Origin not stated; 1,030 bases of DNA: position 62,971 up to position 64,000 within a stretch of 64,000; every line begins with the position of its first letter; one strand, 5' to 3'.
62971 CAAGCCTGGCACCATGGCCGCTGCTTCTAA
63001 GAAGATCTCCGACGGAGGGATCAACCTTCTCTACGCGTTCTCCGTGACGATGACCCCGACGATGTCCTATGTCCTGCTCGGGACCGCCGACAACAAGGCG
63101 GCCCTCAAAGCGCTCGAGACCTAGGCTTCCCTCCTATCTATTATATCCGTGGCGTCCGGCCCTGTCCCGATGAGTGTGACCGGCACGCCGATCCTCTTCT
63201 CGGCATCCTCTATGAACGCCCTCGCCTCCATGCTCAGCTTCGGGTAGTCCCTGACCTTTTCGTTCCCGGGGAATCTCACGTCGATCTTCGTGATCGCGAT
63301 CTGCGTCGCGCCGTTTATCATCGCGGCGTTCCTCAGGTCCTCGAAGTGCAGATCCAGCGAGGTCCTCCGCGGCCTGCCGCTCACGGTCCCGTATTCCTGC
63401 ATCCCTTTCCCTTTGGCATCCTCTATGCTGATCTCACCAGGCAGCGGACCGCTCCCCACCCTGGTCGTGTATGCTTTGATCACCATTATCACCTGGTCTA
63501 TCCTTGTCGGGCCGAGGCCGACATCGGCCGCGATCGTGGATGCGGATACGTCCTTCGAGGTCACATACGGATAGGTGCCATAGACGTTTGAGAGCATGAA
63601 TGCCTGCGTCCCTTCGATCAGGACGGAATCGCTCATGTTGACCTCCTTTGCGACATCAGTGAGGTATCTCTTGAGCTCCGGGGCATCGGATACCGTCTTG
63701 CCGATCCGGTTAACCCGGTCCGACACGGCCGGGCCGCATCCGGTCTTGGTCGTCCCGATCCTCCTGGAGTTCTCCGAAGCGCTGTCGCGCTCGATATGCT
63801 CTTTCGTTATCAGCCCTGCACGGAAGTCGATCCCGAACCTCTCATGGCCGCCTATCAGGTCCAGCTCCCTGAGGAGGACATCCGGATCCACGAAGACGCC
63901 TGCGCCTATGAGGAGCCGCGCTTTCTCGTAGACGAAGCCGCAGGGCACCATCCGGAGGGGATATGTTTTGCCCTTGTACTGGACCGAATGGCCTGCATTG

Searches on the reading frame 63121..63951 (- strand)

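Call 34: search_protein_families(library=pfam, proteins=[window:63121-63951:-], max_evalue=0.01)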
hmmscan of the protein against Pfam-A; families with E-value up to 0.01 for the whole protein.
window:63121-63951:- (276 aa): 1 family
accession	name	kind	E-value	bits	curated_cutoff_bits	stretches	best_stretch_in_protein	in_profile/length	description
PF00709.27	Adenylsucc_synt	-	9e-57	193.1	27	3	92-225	190-328/416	Adenylosuccinate synthetase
